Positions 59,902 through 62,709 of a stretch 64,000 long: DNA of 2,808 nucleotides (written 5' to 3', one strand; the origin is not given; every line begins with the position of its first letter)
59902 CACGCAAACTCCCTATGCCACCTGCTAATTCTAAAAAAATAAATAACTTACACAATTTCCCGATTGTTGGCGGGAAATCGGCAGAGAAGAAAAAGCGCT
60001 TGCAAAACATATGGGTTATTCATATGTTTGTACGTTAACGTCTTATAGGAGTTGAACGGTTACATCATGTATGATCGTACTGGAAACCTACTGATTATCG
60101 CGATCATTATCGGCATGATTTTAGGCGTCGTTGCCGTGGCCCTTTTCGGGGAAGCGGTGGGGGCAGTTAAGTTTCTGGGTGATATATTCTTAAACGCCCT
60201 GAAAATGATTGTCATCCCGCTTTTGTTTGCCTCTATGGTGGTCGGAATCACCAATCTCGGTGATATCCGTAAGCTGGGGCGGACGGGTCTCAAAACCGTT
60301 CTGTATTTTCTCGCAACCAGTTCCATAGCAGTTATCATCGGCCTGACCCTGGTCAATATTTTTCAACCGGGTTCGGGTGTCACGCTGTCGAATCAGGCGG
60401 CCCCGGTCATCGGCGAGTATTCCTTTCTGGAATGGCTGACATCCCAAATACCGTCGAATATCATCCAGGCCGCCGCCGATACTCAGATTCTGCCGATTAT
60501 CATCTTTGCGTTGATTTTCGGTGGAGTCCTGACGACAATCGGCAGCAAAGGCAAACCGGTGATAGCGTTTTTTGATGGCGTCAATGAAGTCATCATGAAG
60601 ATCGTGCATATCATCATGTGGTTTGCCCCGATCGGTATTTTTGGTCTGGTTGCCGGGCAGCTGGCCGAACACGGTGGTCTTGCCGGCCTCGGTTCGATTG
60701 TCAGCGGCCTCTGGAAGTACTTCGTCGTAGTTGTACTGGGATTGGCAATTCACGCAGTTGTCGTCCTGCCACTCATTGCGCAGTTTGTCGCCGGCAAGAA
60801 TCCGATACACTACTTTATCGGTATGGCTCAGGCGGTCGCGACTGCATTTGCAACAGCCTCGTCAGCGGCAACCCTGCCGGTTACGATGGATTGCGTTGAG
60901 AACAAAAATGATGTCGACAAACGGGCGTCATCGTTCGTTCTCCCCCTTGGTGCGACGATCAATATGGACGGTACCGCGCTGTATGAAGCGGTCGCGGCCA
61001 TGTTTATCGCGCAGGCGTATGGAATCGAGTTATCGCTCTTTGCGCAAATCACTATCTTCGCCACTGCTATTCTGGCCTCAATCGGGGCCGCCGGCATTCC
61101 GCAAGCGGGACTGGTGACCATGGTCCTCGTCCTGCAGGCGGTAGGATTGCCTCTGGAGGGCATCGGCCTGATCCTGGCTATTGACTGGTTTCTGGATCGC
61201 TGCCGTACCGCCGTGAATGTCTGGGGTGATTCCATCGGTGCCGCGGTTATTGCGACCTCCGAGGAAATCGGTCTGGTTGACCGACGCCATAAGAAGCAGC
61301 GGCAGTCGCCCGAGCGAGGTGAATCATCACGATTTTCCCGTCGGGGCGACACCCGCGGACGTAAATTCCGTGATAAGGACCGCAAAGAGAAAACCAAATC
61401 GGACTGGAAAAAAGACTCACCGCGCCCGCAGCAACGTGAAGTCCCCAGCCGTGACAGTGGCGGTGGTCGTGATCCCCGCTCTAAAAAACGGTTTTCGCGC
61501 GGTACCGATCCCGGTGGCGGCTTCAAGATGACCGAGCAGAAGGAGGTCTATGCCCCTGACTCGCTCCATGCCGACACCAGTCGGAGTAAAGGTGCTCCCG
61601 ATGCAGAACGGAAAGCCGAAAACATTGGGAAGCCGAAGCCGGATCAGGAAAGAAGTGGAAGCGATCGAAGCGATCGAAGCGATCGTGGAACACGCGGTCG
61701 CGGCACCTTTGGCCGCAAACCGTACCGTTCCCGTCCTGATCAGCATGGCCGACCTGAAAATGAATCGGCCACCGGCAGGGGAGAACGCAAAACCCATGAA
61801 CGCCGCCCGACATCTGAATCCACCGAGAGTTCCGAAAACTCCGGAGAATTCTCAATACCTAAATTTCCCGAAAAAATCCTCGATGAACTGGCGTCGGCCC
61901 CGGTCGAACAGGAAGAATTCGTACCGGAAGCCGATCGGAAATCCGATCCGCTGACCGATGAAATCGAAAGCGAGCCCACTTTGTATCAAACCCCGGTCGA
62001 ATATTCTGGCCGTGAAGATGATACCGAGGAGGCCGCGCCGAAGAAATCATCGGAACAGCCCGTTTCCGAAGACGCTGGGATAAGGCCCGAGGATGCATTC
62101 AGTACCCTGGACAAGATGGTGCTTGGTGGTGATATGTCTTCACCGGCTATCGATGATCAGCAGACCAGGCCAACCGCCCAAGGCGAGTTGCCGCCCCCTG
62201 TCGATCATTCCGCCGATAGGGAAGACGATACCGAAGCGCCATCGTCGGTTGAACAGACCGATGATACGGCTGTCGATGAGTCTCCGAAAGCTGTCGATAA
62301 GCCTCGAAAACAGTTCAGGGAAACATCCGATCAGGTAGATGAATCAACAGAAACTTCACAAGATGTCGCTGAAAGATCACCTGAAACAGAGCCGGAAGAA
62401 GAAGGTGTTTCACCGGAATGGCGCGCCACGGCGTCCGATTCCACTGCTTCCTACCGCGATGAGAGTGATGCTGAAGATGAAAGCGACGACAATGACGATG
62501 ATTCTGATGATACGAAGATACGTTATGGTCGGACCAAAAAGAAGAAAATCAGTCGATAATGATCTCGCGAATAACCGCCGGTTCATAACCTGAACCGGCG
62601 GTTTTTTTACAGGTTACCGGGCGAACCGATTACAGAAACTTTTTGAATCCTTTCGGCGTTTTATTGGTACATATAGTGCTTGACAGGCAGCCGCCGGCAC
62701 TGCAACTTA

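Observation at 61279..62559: Amino-acid/dicarboxylate symporter fused to a charge-segregated, intrinsically disordered tail of roughly 420 aa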

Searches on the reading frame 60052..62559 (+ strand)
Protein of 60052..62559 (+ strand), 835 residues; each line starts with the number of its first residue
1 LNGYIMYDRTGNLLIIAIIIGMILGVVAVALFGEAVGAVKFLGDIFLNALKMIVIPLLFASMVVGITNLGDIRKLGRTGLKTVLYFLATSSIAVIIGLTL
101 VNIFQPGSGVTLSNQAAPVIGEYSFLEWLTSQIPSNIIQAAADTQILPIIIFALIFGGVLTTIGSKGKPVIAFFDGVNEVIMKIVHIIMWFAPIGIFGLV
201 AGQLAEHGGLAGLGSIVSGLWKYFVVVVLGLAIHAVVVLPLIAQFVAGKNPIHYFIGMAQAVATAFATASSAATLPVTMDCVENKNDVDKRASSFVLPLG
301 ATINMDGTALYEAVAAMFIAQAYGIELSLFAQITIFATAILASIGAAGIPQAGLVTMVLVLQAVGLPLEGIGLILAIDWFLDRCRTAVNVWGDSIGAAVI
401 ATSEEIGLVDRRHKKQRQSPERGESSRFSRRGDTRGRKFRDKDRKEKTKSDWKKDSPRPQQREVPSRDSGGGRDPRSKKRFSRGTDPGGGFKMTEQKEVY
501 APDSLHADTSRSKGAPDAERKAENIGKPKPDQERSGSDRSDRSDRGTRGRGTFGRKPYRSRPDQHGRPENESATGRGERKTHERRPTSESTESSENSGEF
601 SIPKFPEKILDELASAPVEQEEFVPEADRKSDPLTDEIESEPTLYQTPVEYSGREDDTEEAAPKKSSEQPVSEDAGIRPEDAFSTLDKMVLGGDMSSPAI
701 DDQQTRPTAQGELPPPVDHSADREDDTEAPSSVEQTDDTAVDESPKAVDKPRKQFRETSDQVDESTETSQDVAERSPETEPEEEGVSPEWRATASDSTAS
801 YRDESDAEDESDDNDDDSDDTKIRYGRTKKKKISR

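Call 3: search_protein_families(library=pfam, proteins=[window:60052-62559:+], max_evalue=1)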
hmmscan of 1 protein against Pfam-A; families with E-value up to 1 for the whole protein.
window:60052-62559:+ (835 aa): 1 family
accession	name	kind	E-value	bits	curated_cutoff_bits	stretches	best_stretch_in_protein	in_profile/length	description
PF00375.23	SDF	-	5.7e-131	437.5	27.9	1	14-402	1-386/387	Sodium:dicarboxylate symporter family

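Call 4: search_protein_families(library=ncbifam, proteins=[window:60052-62559:+], max_evalue=1)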
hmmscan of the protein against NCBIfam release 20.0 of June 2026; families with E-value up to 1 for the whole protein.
window:60052-62559:+ (835 aa): 4 families
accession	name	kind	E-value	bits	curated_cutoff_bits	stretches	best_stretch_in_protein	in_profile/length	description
NF002461.0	PRK01663.1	subfamily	2e-79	267.6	513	1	14-405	9-403/428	C4-dicarboxylate transporter DctA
NF008440.0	PRK11283.1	equivalog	2.3e-74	250.7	638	1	15-405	13-413/437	glutamate/aspartate:proton symporter GltP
NF009587.0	PRK13027.1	subfamily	2.1e-66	224.6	570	1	13-405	8-404/442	C4-dicarboxylate transporter DctA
NF010151.0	PRK13628.1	equivalog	2.9e-36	125.4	308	1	13-404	15-401/407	serine/threonine transporter SstT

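Call 6: find_homologous_proteins(query=window:60052-62559:+, max_evalue=0.00001)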
Query window:60052-62559:+ (835 aa): 7446 proteins with E <= 0.00001 among 8000 candidates; the best 120 are listed.
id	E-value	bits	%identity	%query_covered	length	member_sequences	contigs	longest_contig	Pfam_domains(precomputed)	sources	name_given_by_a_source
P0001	0.0e+0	1839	100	99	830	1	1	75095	PF00375.24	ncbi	-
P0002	1.8e-233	796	51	99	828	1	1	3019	PF00375.24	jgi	jgi:Na+/H+-dicarboxylate symporter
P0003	4.9e-231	788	51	99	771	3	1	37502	PF00375.24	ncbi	-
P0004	6.0e-231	787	52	99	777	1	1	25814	PF00375.24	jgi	jgi:Na+/H+-dicarboxylate symporter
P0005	3.2e-229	782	53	91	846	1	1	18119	PF00375.24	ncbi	-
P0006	2.6e-225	769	50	99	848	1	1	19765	PF00375.24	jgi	-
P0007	4.2e-225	768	50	99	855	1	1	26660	PF00375.24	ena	-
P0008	5.0e-225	768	49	99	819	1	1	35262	PF00375.24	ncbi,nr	ncbi:MAG: cation:dicarboxylase symporter family transporter [FCB group bacterium]|nr:cation:dicarbox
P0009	1.4e-222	760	50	99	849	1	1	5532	PF00375.24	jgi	-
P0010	2.3e-222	759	49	99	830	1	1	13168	PF00375.24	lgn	-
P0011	4.1e-222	758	50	99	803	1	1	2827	PF00375.24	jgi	jgi:Na+/H+-dicarboxylate symporter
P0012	2.9e-220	752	49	99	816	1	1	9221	PF00375.24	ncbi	-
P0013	4.7e-220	751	49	99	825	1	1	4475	PF00375.24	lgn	-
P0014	2.1e-219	749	59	74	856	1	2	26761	PF00375.24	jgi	-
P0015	3.4e-219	749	49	99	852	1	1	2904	PF00375.24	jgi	jgi:Na+/H+-dicarboxylate symporter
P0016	1.9e-217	743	48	99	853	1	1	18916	PF00375.24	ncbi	-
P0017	7.5e-217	741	50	97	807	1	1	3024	PF00375.24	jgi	jgi:Na+/H+-dicarboxylate symporter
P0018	4.1e-215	735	56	82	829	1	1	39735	PF00375.24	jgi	-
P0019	3.5e-211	722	48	99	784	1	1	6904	PF00375.24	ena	-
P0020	2.9e-210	719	64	64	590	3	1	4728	PF00375.24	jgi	jgi:Na+/H+-dicarboxylate symporter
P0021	1.1e-209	717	50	97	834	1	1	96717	PF00375.24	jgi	jgi:Na+/H+-dicarboxylate symporter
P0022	1.9e-208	713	47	99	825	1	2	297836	PF00375.24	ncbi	ncbi:MAG: cation:dicarboxylase symporter family transporter [candidate division Zixibacteria bacteri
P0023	3.2e-208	712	54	82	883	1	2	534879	PF00375.24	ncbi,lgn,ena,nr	ncbi:MAG: cation:dicarboxylase symporter family transporter [candidate division Zixibacteria bacteri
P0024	4.3e-204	699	53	83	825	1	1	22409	PF00375.24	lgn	-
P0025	1.0e-202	694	48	99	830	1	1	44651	PF00375.24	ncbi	ncbi:MAG: cation:dicarboxylase symporter family transporter [Candidatus Zixiibacteriota bacterium]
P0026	5.0e-199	682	46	99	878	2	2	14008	PF00375.24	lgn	-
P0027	2.4e-198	680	47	99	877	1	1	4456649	PF00375.24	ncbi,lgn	ncbi:MAG: cation:dicarboxylase symporter family transporter [Candidatus Zixiibacteriota bacterium]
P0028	3.0e-198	679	69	56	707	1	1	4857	PF00375.24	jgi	jgi:Na+/H+-dicarboxylate symporter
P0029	2.4e-195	670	48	95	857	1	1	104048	PF00375.24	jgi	-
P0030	3.1e-194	666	45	99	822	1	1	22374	PF00375.24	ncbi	-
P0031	5.9e-194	665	51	83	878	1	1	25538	PF00375.24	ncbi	-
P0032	6.4e-184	632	44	94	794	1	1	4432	PF00375.24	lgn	-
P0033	2.3e-180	620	37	54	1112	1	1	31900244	PF00375.24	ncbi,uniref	ncbi:uncharacterized protein LOC141898226 [Tubulanus polymorphus]|uniref:uncharacterized protein LOC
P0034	2.9e-176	607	49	73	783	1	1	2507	PF00375.24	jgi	-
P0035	1.5e-169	584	43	99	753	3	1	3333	PF00375.24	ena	-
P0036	4.3e-169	583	43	99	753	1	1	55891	PF00375.24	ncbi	-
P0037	1.4e-163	565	41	99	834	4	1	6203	PF00375.24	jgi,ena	-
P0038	2.1e-163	564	43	91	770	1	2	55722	PF00375.24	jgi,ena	-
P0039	3.5e-162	560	40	99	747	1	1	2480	PF00375.24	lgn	-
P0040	1.6e-156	541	58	53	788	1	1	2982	PF00375.24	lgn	-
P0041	2.5e-156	541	52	64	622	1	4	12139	PF00375.24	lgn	-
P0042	8.7e-156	539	40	99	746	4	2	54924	PF00375.24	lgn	-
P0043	8.4e-154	532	57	53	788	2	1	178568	PF00375.24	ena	-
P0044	3.1e-153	530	60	50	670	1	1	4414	PF00375.24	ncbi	ncbi:MAG: cation:dicarboxylase symporter family transporter [Candidatus Zixiibacteriota bacterium]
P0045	5.2e-151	523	54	59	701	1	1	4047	PF00375.24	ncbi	-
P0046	2.6e-150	521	47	71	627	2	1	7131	PF00375.24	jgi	jgi:solute carrier family 1 (high affinity glutamate transporter) protein 1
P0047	2.3e-149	518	51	63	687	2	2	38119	PF00375.24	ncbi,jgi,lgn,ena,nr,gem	ncbi:MAG: hypothetical protein CVT49_15955 [candidate division Zixibacteria bacterium HGW-Zixibacter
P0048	6.8e-149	516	60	49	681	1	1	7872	PF00375.24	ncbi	-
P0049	1.0e-148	515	54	56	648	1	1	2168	PF00375.24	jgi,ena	-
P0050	1.1e-148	515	51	63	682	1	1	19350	PF00375.24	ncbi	ncbi:MAG: cation:dicarboxylase symporter family transporter [Candidatus Zixiibacteriota bacterium]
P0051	1.4e-148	515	50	65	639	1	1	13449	PF00375.24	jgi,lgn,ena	-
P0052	3.6e-148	514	52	62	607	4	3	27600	PF00375.24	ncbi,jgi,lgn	-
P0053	7.0e-148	513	56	53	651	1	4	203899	PF00375.24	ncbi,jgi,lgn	-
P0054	1.1e-147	512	56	55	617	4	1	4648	PF00375.24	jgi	-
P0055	4.3e-147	510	44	88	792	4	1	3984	PF00375.24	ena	-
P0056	1.1e-146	509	54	57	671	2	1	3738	PF00375.24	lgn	-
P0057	1.4e-146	508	50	65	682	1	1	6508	PF00375.24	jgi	-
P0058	5.0e-146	507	45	76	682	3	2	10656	PF00375.24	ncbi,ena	-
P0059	1.1e-145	505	54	56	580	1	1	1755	PF00375.24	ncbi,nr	ncbi:MAG: dicarboxylate/amino acid:cation symporter, partial [candidate division Zixibacteria bacter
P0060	1.8e-145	505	57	53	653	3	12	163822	PF00375.24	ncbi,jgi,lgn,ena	-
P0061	2.3e-145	504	56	53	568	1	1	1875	PF00375.24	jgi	jgi:Na+/H+-dicarboxylate symporter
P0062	2.7e-145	504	49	69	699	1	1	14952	PF00375.24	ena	-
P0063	4.3e-145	503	49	67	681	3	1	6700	PF00375.24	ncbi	-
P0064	2.4e-144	501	54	57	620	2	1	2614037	PF00375.24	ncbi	ncbi:MAG: cation:dicarboxylase symporter family transporter, partial [Candidatus Zixiibacteriota bac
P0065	2.5e-144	501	43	80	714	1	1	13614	PF00375.24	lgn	-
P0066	3.8e-144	500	55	56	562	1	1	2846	PF00375.24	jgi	jgi:solute carrier family 1 (high affinity glutamate transporter) protein 1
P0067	4.6e-144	500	54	57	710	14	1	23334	PF00375.24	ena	-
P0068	1.2e-143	499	52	57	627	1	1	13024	PF00375.24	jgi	jgi:Na+/H+-dicarboxylate symporter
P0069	2.8e-143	497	55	56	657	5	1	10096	PF00375.24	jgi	-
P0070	6.1e-143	496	59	48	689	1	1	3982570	PF00375.24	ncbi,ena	-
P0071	1.2e-142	495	50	58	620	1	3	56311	PF00375.24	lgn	-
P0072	2.0e-142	495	52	58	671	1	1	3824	PF00375.24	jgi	-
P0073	2.3e-142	494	53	58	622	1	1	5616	PF00375.24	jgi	jgi:Na+/H+-dicarboxylate symporter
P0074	3.9e-142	494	54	56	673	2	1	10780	PF00375.24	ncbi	-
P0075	7.3e-142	493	46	66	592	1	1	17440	PF00375.24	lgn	-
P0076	2.3e-141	491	50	58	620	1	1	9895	PF00375.24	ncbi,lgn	ncbi:MAG: dicarboxylate/amino acid:cation symporter [Candidatus Zixiibacteriota bacterium]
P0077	4.2e-141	490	61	48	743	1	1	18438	PF00375.24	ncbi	-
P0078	5.1e-141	490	50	58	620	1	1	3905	PF00375.24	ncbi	-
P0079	6.3e-141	490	49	60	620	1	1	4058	PF00375.24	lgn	-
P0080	7.8e-141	489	50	58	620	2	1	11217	PF00375.24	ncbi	-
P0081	2.0e-140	488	48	68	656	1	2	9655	PF00375.24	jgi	jgi:solute carrier family 1 (high affinity glutamate transporter) protein 1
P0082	4.4e-140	487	55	56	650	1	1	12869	PF00375.24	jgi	-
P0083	6.2e-140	486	59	48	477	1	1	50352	PF00375.24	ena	-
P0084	3.0e-139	484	52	62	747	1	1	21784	PF00375.24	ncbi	-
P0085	3.3e-139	484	50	59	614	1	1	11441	PF00375.24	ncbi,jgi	ncbi:MAG: dicarboxylate/amino acid:cation symporter [bacterium]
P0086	5.6e-139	483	59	48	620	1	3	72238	PF00375.24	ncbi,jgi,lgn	-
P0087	7.0e-139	483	53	58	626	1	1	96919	PF00375.24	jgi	-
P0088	7.2e-139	483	54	59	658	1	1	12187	PF00375.24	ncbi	-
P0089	2.9e-138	481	51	56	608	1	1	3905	PF00375.24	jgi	jgi:Na+/H+-dicarboxylate symporter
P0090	2.9e-138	481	57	48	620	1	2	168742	PF00375.24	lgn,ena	-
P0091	3.1e-138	481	53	56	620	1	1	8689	PF00375.24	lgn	-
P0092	4.9e-138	480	58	48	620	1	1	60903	PF00375.24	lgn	-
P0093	8.3e-138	479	51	56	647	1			PF00375.24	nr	nr:dicarboxylate/amino acid:cation symporter [candidate division Zixibacteria bacterium]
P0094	1.1e-137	479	53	57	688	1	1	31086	PF00375.24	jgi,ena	-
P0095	5.5e-137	477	40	99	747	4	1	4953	PF00375.24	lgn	-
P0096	6.7e-137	476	51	58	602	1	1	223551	PF00375.24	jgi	jgi:Na+/H+-dicarboxylate symporter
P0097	9.2e-135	469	52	57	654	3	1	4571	PF00375.24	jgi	-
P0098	1.7e-132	462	51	54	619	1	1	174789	PF00375.24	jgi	jgi:Na+/H+-dicarboxylate symporter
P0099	2.4e-132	461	56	52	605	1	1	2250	PF00375.24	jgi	jgi:Na+/H+-dicarboxylate symporter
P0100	4.4e-132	460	48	65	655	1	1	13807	PF00375.24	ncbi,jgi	jgi:Na+/H+-dicarboxylate symporter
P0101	3.3e-129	451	62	33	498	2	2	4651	PF00375.24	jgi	-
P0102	3.5e-129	451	41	86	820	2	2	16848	PF00375.24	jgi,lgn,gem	jgi:Na+/H+-dicarboxylate symporter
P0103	5.7e-128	447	62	33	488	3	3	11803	PF00375.24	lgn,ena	-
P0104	6.9e-128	447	54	47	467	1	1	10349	PF00375.24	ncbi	-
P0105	1.7e-127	445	62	33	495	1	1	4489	PF00375.24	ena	-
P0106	5.4e-127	444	61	33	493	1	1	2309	PF00375.24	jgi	jgi:Na+/H+-dicarboxylate symporter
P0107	8.9e-127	443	38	89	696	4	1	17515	PF00375.24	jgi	-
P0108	1.4e-126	442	61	33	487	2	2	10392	PF00375.24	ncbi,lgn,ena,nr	ncbi:TPA: dicarboxylate/amino acid:cation symporter [Candidatus Poribacteria bacterium]|nr:dicarboxy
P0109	2.1e-126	442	64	32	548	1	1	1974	PF00375.24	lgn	-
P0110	2.4e-126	441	60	35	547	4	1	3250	PF00375.24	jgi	-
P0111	7.5e-126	440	60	34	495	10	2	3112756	PF00375.24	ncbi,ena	-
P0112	8.8e-126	440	61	34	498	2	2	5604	PF00375.24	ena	-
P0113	9.1e-126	440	61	33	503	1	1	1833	PF00375.24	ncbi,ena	-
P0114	1.4e-125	439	62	33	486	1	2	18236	PF00375.24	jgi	-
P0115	1.9e-125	438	60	34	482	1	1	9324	PF00375.24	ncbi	ncbi:MAG: dicarboxylate/amino acid:cation symporter [Candidatus Poribacteria bacterium]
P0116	3.1e-125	438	43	74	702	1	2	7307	PF00375.24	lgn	-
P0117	1.7e-124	435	59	34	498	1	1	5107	PF00375.24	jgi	-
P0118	2.3e-124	435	54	47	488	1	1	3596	PF00375.24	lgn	-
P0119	3.3e-124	434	60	33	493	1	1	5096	PF00375.24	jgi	-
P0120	4.8e-124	434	61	33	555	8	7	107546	PF00375.24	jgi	jgi:Na+/H+-dicarboxylate symporter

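Call 22: find_encoding_contigs(protein=P0027, flank=10000, max_places=2)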
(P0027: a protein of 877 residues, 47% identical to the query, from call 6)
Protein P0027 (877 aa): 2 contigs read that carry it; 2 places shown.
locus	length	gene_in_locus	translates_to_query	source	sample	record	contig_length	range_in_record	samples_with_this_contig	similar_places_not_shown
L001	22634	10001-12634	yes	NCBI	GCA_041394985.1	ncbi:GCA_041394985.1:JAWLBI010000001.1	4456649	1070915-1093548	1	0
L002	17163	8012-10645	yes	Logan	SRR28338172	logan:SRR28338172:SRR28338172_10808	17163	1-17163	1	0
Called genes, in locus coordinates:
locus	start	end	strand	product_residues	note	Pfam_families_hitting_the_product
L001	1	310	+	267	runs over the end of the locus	PF07044:DUF1329 (faint), PF17131:TP_0789-like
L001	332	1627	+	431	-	-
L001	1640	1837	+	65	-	PF11127:YgaP-like_TM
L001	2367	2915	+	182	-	-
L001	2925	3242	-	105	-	-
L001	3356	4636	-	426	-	-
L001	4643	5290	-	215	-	PF01066:CDP-OH_P_transf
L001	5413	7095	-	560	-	PF14341:PilX_N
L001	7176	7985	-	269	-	-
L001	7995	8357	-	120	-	-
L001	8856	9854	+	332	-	PF07885:Ion_trans_2, PF02254:TrkA_N, PF02080:TrkA_C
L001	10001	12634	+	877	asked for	PF00375:SDF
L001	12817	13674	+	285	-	PF01435:Peptidase_M48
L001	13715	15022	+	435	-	PF01595:CNNM, PF00571:CBS, PF03471:CorC_HlyC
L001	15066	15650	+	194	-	PF09335:VTT_dom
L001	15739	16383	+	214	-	-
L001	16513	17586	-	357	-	PF03692:CxxCxxCC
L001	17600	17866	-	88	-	-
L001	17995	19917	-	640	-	PF00890:FAD_binding_2, PF02910:Succ_DH_flav_C (faint)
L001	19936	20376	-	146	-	PF00037:Fer4 (faint), PF12838:Fer4_7 (weak), PF13187:Fer4_9 (weak), PF12139:APS-reductase_C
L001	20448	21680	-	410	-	PF14306:PUA_2, PF01747:ATP-sulfurylase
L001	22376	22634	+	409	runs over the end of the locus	PF13183:Fer4_8, PF13187:Fer4_9 (weak), PF02665:Nitrate_red_gam (weak)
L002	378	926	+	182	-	-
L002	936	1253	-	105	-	-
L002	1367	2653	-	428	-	-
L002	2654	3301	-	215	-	PF01066:CDP-OH_P_transf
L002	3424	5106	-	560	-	PF14341:PilX_N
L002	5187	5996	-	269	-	-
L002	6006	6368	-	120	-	-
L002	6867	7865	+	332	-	PF07885:Ion_trans_2, PF02254:TrkA_N, PF02080:TrkA_C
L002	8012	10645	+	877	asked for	PF00375:SDF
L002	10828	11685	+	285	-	PF01435:Peptidase_M48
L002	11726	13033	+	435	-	PF01595:CNNM, PF00571:CBS, PF03471:CorC_HlyC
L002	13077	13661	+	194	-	PF09335:VTT_dom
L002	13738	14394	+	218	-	-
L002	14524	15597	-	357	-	PF03692:CxxCxxCC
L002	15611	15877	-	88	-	-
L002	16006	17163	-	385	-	?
